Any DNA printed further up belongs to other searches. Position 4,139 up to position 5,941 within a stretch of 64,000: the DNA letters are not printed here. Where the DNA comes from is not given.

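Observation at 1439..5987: Uncharacterised peptide-centred operon: 24-aa polycationic peptide + TPR protein + MFS transporter + cytoplasmic S9 peptidase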

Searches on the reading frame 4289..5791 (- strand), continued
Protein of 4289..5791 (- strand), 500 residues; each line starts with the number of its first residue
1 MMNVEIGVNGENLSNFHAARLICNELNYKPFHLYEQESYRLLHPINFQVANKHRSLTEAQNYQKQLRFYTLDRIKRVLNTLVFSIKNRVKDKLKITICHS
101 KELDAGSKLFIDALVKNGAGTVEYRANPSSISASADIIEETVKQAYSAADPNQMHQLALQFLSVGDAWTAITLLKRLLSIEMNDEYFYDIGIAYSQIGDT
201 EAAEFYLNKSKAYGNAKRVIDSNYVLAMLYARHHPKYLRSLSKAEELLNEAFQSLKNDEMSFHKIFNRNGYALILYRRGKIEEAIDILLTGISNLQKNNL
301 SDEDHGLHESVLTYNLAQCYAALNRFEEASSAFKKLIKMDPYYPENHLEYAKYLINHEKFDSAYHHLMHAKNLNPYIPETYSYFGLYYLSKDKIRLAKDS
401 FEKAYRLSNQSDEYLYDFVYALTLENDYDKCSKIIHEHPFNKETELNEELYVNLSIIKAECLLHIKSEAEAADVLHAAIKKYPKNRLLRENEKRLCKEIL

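Call 32: search_solved_structures(query=A1, max_evalue=0.01)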
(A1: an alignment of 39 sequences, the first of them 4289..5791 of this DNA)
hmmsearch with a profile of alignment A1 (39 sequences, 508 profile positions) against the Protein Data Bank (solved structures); distinct sequences matched with E-value up to 0.01: 317 (the best 60 are shown).
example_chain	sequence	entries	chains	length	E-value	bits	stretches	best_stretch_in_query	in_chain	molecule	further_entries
9qhb_A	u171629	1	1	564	3.6e-134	451.6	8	325-429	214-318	Engineered tetratricopeptide repeat protein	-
8bu0_A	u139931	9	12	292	1.1e-74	255.4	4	325-427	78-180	Consensus tetratricopeptide repeat protein | Crystal structure of an 8-repeat consensus TPR superhelix with Zinc. | Monomer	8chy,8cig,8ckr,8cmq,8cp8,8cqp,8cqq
9qhc_A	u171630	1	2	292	6.7e-72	246.2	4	325-429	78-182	Engineered tetratricopeptide repeat protein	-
7yea_A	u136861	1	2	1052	4.7e-51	177.4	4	326-446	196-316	UDP-N-acetylglucosamine--peptide N-acetylglucosaminyltransferase 110 kDa subunit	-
7yeh_B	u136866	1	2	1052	5.1e-51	177.3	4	326-445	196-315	UDP-N-acetylglucosamine--peptide N-acetylglucosaminyltransferase 110 kDa subunit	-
7ntf_A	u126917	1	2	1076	1e-50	176.3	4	326-446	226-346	Isoform 1 of UDP-N-acetylglucosamine--peptide N-acetylglucosaminyltransferase 110 kDa subu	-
1w3b_A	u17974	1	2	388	5.5e-43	150.8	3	326-446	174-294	UDP-N-ACETYLGLUCOSAMINE--PEPTIDE N-ACETYLGLUCOSAMINYLTRANSFERASE 110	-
6eou_A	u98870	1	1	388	1.5e-42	149.4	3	326-446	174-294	UDP-N-acetylglucosamine--peptide N-acetylglucosaminyltransferase 110 kDa subunit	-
7obi_A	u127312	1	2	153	4.4e-39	137.9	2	324-431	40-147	CTPR-rv4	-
7qdr_B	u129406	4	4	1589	7.7e-31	110.7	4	334-453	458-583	Tetratricopeptide repeat protein 37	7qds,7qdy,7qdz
9g8o_B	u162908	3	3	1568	9.8e-31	110.4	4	334-453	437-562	Superkiller complex protein 3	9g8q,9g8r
9gzg_A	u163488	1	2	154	3.1e-30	108.7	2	327-429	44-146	Engineered CTPR protein with glutamic acids for conductivity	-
7y4i_A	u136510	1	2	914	4.9e-30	108.1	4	325-427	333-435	Probable UDP-N-acetylglucosamine--peptide N-acetylglucosaminyltransferase SPINDLY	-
8dtf_A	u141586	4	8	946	5.8e-30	107.8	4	325-427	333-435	Probable UDP-N-acetylglucosamine--peptide N-acetylglucosaminyltransferase SPINDLY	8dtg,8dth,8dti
6xt9_D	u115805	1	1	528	9.2e-30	107.2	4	323-481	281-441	Bardet-Biedl syndrome 4 protein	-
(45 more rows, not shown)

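Call 34: fold_search(model_id=the predicted structure, library=pdb)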
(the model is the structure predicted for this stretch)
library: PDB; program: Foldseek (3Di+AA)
matches with E <= 10: 1665; with E <= 0.001: 377
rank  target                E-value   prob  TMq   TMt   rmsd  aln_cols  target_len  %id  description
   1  1w3b_B                5.2e-09  1.00  0.38  0.48  10.1       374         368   18  The superhelical TPR domain of O-linked GlcNAc transferase reveals structural similarities to importin alpha. (released 2004-09-09)
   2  9rtt_Q                5.4e-09  1.00  0.52  0.31  14.8       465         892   16  Activated Elongation Complex with IWS1 and ELOF1 (released 2025-09-03)
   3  1w3b_A                9.1e-09  1.00  0.46  0.57  12.7       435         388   15  The superhelical TPR domain of O-linked GlcNAc transferase reveals structural similarities to importin alpha. (released 2004-09-09)
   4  9hvq_Q                1.8e-08  1.00  0.51  0.31  20.6       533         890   16  Structure of the transcribing Pol II-DSIF-PAF-SPT6-RECQL5 complex (released 2025-07-16)
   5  6eou                  2.0e-08  1.00  0.39  0.53   8.4       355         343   16  O-GlcNAc transferase TPR domain with the intellectual disability associated mutation L254F (released 2018-05-09)
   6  9gaw_P                7.9e-08  1.00  0.32  0.32  17.8       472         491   15  High-resolution structure of the Anaphase-promoting complex/cyclosome (APC/C) bound to co-activator Cdh1 (released 2024-08-14)
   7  6ted_Q                1.0e-07  1.00  0.32  0.20  25.1       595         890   14  Structure of complete, activated transcription complex Pol II-DSIF-PAF-SPT6 uncovers allosteric elongation activation  (released 2020-07-22)
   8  8chy                  1.2e-07  1.00  0.34  0.55   7.7       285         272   21  Crystal structure of an 8-repeat consensus TPR superhelix with Zinc. (released 2024-02-21)
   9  9qhb                  1.2e-07  1.00  0.38  0.62   6.3       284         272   20  Crystal structure of 16-repeat CTPR protein with eliminated coordination sites (released 2025-10-22)
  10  8dtg_B                1.3e-07  1.00  0.33  0.24  12.7       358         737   14  Cryo-EM structure of Arabidopsis SPY alternative conformation 1 (released 2023-03-08)
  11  6q6g_J                1.4e-07  1.00  0.35  0.35  15.3       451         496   15  Cryo-EM structure of the APC/C-Cdc20-Cdk2-cyclinA2-Cks2 complex, the D1 box class (released 2019-09-11)
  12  4ui9_F                1.4e-07  1.00  0.35  0.35  15.8       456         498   14  Atomic structure of the human Anaphase-Promoting Complex (released 2015-06-17)
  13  7ntf_B                1.6e-07  1.00  0.46  0.29   9.1       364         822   16  Cryo-EM structure of unliganded O-GlcNAc transferase (released 2021-11-17)
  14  9qhc_B                1.8e-07  1.00  0.37  0.61  11.7       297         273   21  Crystal structure of 8-repeat CTPR protein with eliminated coordination sites (released 2025-10-22)
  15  6xt9_D                1.8e-07  1.00  0.42  0.51   7.2       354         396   16  Subunits BBS 1,4,8,9,18 of the human BBSome complex (released 2020-01-29)
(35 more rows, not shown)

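Call 38: search_protein_families(library=padloc, proteins=[window:4289-5791:-], max_evalue=0.01)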
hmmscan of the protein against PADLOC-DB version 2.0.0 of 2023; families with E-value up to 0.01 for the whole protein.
window:4289-5791:- (500 aa): 0 families

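Call 63: search_protein_families(library=pfam, proteins=[L045:5014-7212:+, L047:131-2338:+, L048:4867-7224:+, L045:3793-5007:+, L048:3586-4836:+, L048:1936-3171:+, L045:8175-9041:+, L045:9007-9966:+, L048:7241-7945:+], max_evalue=0.0001)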
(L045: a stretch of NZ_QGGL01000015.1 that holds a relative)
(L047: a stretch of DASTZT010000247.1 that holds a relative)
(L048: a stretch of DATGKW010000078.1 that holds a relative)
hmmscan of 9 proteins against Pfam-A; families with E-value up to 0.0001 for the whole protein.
L045:5014-7212:+ (732 aa): 19 families
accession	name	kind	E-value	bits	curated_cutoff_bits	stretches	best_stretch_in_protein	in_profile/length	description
PF07719.23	TPR_2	-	1.7e-37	124.9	27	1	481-512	1-32/34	Tetratricopeptide repeat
PF00515.34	TPR_1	-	2.4e-37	125.7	27.8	2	482-512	2-32/34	Tetratricopeptide repeat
PF13431.12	TPR_17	-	6.4e-29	98.2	24.4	1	469-502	1-34/34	Tetratricopeptide repeat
PF13181.12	TPR_8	-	6e-27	91.9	25.7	0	482-512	2-32/34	Tetratricopeptide repeat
PF13414.12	TPR_11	-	1.7e-25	88.8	26.8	2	488-529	1-42/42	TPR repeat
PF13432.12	TPR_16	-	5.5e-24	84.7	32.7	2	452-512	2-62/65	Tetratricopeptide repeat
PF13424.12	TPR_12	-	3.9e-20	72.3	30.1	1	452-511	8-75/77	Tetratricopeptide repeat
PF14559.12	TPR_19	-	1.9e-19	70.2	25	1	594-651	2-60/68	Tetratricopeptide repeat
PF13371.12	TPR_9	-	1.1e-17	64.3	35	2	525-585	5-65/73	Tetratricopeptide repeat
PF13428.12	TPR_14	-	6.4e-17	60.8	23.5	0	618-658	2-42/44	Tetratricopeptide repeat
PF13174.12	TPR_6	-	8.5e-13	48.5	26.3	0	618-650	1-33/33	Tetratricopeptide repeat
PF25062.1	ARM_TT21_N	-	8.3e-08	32.7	40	1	556-670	107-221/222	Tetratricopeptide repeat protein 21 N-terminal ARM repeat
PF07721.20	TPR_4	-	8.6e-07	29.4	27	0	328-344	10-26/26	Tetratricopeptide repeat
PF24575.1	TPR_Slam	-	7.1e-06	26.8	35.2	0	519-570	51-102/104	Surface lipoprotein assembly modifier, N-terminal TPR repeats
PF13176.12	TPR_7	-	2.7e-05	24.4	27.9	0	451-476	3-28/36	Tetratricopeptide repeat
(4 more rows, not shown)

L047:131-2338:+ (735 aa): 20 families
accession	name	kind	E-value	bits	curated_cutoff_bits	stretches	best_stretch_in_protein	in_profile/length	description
PF00515.34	TPR_1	-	2.2e-52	173.3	27.8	4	648-680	1-33/34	Tetratricopeptide repeat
PF07719.23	TPR_2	-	3.7e-49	161.2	27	4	648-680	1-33/34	Tetratricopeptide repeat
PF13414.12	TPR_11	-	4.2e-34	116.4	26.8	3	486-526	1-41/42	TPR repeat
PF13181.12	TPR_8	-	7.9e-32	107.1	25.7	0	514-546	2-34/34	Tetratricopeptide repeat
PF13432.12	TPR_16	-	2.7e-28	98.5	32.7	4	449-511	1-63/65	Tetratricopeptide repeat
PF13431.12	TPR_17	-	3.6e-28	95.9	24.4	0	468-499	2-33/34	Tetratricopeptide repeat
PF13371.12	TPR_9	-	5.1e-26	90.9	35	3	588-648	2-62/73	Tetratricopeptide repeat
PF13424.12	TPR_12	-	1.2e-23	83.5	30.1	2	616-679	4-76/77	Tetratricopeptide repeat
PF14559.12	TPR_19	-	5.7e-19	68.7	25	1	592-647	2-57/68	Tetratricopeptide repeat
PF13428.12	TPR_14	-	6.1e-15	54.7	23.5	0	447-486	3-42/44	Tetratricopeptide repeat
PF13174.12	TPR_6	-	1.8e-10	41.2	26.3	0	448-476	3-31/33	Tetratricopeptide repeat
PF13374.12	TPR_10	-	1.4e-08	35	27.5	0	648-677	2-31/42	Tetratricopeptide repeat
PF12569.14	NatA_aux_su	-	1.4e-07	31.3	33.3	0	598-648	209-259/515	N-terminal acetyltransferase A, auxiliary subunit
PF25575.1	TPR_BSK1_C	-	5.7e-06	26.7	42.2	0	626-678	53-107/118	Serine/threonine-protein kinase BSK1-like, TPR repeats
PF24575.1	TPR_Slam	-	6.3e-06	27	35.2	0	650-695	49-93/104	Surface lipoprotein assembly modifier, N-terminal TPR repeats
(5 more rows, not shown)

L048:4867-7224:+ (785 aa): 13 families
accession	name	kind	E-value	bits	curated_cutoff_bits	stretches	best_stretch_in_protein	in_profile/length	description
PF00515.34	TPR_1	-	7.7e-43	143.1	27.8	2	505-536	3-34/34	Tetratricopeptide repeat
PF07719.23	TPR_2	-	2.5e-41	136.8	27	1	505-536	3-34/34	Tetratricopeptide repeat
PF13371.12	TPR_9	-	5.9e-24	84.3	35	2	650-707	6-63/73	Tetratricopeptide repeat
PF13431.12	TPR_17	-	2.2e-22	77.8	24.4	0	526-557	2-33/34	Tetratricopeptide repeat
PF13181.12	TPR_8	-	3.5e-22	77.1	25.7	0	506-535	4-33/34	Tetratricopeptide repeat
PF13432.12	TPR_16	-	4.8e-22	78.5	32.7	1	507-564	1-58/65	Tetratricopeptide repeat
PF13414.12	TPR_11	-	7.3e-22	77.2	26.8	1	511-551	2-42/42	TPR repeat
PF13424.12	TPR_12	-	7.6e-22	77.7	30.1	3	463-532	7-74/77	Tetratricopeptide repeat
PF13428.12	TPR_14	-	1e-09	38.5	23.5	0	645-681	7-43/44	Tetratricopeptide repeat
PF14559.12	TPR_19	-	1.3e-09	38.7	25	0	588-637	8-57/68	Tetratricopeptide repeat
PF13374.12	TPR_10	-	9.1e-07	29.1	27.5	0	605-632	2-29/42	Tetratricopeptide repeat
PF12569.14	NatA_aux_su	-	1.8e-05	24.3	33.3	0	496-540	31-75/515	N-terminal acetyltransferase A, auxiliary subunit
PF13174.12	TPR_6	-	2.3e-05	25.2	26.3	0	506-534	3-31/33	Tetratricopeptide repeat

L045:3793-5007:+ (404 aa): 0 families

L048:3586-4836:+ (416 aa): 0 families

L048:1936-3171:+ (411 aa): 1 family
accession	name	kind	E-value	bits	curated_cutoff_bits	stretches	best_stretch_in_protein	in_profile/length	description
PF00067.27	p450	-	2.2e-34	119.4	22.8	1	90-383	83-432/462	Cytochrome P450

L045:8175-9041:+ (288 aa): 2 families
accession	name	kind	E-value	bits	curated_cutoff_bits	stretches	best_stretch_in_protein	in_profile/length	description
PF00877.26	NLPC_P60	-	1.3e-33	115.5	23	1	182-286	1-105/105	NlpC/P60 family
PF07833.16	Cu_amine_oxidN1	-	1.2e-27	96.4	24.2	1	37-144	2-105/108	Copper amine oxidase N-terminal domain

L045:9007-9966:+ (319 aa): 0 families

L048:7241-7945:+ (234 aa): 0 families

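Call 70: search_dna_similar(query=window:4289-5791:-, collection=plasmids, mode=protein, max_evalue=1e-10, max_rows=20)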
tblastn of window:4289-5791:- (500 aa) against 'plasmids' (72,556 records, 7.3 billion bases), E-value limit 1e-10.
Records with a match: 21; places in all: 22; records where one place covers at least 80% of the query: 8.
Best place of each record, by identity: <60% 21.
By first word of the organism name: Pantoea 5; Bacillus 4; Klebsiella 3; Acinetobacter 3; Streptobacillus 2; Listeria 2; Priestia 1; Nonomuraea 1.
By predicted mobility (MOB-suite, as given by PLSDB): non-mobilizable 12; conjugative 5; mobilizable 4.
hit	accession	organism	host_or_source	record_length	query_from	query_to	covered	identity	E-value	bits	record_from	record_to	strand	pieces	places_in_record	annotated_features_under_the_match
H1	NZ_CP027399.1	Streptobacillus moniliformis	Homo sapiens,blood culture from a ...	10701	45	491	89%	30.6%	2e-35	148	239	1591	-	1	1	hypothetical protein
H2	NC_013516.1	Streptobacillus moniliformis DSM 12112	-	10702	45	491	89%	30.6%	2e-35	148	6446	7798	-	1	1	hypothetical protein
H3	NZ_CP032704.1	Pantoea soli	single isolate,soil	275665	55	491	87%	30.7%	9e-38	155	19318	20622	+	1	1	hypothetical protein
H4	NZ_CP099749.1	Klebsiella pneumoniae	Homo sapiens,Rectal swab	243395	41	495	91%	27.8%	2e-35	148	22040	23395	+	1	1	tetratricopeptide repeat protein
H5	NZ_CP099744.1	Klebsiella pneumoniae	Homo sapiens,sputum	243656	41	495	91%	27.8%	2e-35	148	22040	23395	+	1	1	tetratricopeptide repeat protein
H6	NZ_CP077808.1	Klebsiella pneumoniae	Pteropus poliocephalus,whole organism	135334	41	491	90%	27.6%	6e-35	147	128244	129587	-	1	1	tetratricopeptide repeat protein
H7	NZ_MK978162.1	Acinetobacter lwoffii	-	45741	41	491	90%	27.1%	3e-29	129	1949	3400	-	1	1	tetratricopeptide repeat protein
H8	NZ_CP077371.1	Acinetobacter lwoffii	-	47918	41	491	90%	27.1%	3e-29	129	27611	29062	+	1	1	tetratricopeptide repeat protein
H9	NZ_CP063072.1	Listeria seeligeri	single cell,soil sample from dry pine ...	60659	45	434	78%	30.5%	2e-36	151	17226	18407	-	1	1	hypothetical protein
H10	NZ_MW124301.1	Listeria seeligeri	-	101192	45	434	78%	29.7%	1e-36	151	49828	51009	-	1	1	hypothetical protein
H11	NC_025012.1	Bacillus cereus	-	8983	55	431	75%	29.6%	2e-37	154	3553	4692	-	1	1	tetratricopeptide repeat protein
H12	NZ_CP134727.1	Pantoea agglomerans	Allium cepa,cell culture,bulb ...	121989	55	438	77%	28.5%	7e-43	170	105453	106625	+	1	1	tetratricopeptide repeat protein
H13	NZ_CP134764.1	Pantoea agglomerans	Allium cepa,cell culture,bulb ...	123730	55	438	77%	28.5%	7e-43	170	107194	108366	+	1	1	tetratricopeptide repeat protein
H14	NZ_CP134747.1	Pantoea agglomerans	Allium cepa,cell culture,leaf ...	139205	55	438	77%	28.5%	7e-43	170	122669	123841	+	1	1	tetratricopeptide repeat protein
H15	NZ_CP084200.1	Pantoea agglomerans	Allium cepa,mixed culture,whole plant ...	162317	55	438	77%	28.5%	1e-42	169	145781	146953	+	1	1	tetratricopeptide repeat protein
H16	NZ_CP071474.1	Priestia megaterium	whole organism,Hypersaline environment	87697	21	381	72%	27.0%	2e-22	108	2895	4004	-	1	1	tetratricopeptide repeat protein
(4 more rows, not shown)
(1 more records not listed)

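Call 75: get_annotated_region(hit=H12, flank=6000)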
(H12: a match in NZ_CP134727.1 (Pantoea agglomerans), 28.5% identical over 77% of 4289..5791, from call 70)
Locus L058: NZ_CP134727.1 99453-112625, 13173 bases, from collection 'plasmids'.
description: Pantoea agglomerans strain SUH1 plasmid pSUH1_C, complete sequence
organism: Pantoea agglomerans (NCBI taxid 549)
taxonomy: Bacteria; Pseudomonadota; Gammaproteobacteria; Enterobacterales; Erwiniaceae; Pantoea; Pantoea agglomerans
host: -; source: Allium cepa,cell culture,bulb [BTO:0000159]; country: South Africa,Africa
typing (MOB-suite, as given by PLSDB): non-mobilizable; replicon rep_cluster_1441
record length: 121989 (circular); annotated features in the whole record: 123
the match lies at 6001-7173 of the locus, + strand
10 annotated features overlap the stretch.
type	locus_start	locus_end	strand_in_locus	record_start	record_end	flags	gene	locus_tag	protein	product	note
CDS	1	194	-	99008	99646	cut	-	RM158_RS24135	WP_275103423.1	DNA-binding protein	-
CDS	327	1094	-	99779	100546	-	-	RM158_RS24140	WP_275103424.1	site-specific integrase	GO:0015074 - DNA integration [Evidence IEA]; GO:0006310 - DNA recombination [Evidence IEA]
CDS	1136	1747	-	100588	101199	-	-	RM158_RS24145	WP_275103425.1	hypothetical protein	-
CDS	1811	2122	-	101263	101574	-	-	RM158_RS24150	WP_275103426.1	hypothetical protein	-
CDS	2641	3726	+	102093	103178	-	-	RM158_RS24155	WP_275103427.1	hypothetical protein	-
CDS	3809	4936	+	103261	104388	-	-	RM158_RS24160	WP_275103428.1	hypothetical protein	-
CDS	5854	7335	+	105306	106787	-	-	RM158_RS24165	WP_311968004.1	tetratricopeptide repeat protein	-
CDS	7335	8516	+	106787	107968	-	-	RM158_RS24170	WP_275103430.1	MFS transporter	GO:0055085 - transmembrane transport [Evidence IEA]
CDS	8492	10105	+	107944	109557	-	-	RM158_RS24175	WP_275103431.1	alpha/beta hydrolase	-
CDS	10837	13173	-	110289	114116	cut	-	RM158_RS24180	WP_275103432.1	pcar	-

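Call 76: get_annotated_region(hit=H4, flank=6000)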
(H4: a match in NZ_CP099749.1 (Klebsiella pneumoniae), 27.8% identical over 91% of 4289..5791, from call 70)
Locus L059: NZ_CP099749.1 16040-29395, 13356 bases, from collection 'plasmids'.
description: Klebsiella pneumoniae strain 806883-10-2019 plasmid p806883-10-2019a, complete sequence
organism: Klebsiella pneumoniae (NCBI taxid 573)
taxonomy: Bacteria; Pseudomonadota; Gammaproteobacteria; Enterobacterales; Enterobacteriaceae; Klebsiella; Klebsiella pneumoniae
host: -; source: Homo sapiens,Rectal swab; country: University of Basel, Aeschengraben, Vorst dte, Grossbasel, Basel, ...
typing (MOB-suite, as given by PLSDB): conjugative; replicon IncFIB; relaxase MOBH; mating-pair formation MPF_T
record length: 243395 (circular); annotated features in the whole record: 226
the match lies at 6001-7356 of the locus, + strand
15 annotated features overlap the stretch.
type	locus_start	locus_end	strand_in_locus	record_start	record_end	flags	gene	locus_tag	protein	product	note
CDS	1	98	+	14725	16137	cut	-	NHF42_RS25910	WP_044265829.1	PepSY-associated TM helix domain-containing protein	-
CDS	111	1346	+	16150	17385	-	-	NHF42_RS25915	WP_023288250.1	RhtX/FptX family siderophore transporter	GO:0015891 - siderophore transport [Evidence IEA]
CDS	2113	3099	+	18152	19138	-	-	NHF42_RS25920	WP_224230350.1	hypothetical protein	-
CDS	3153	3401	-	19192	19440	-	-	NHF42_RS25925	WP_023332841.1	hypothetical protein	-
CDS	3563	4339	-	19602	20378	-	-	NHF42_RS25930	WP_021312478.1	hypothetical protein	-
CDS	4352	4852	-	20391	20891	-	-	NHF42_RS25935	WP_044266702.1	HEPN family nuclease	-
CDS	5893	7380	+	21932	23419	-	-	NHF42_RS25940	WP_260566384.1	tetratricopeptide repeat protein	-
CDS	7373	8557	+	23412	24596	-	-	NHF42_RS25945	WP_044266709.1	MFS transporter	GO:0055085 - transmembrane transport [Evidence IEA]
CDS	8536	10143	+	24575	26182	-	-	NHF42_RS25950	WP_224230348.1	prolyl oligopeptidase family serine peptidase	GO:0006508 - proteolysis [Evidence IEA]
CDS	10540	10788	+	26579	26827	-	-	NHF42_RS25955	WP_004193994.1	hypothetical protein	-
CDS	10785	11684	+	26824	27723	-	-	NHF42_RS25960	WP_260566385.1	hypothetical protein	-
CDS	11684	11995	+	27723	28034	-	-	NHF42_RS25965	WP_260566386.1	hypothetical protein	-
CDS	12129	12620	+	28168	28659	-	-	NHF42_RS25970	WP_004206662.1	hypothetical protein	-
CDS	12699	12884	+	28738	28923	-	hha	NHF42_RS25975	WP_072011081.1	hemolysin expression modulator Hha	-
CDS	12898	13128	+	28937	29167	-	-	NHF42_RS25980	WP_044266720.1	hypothetical protein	-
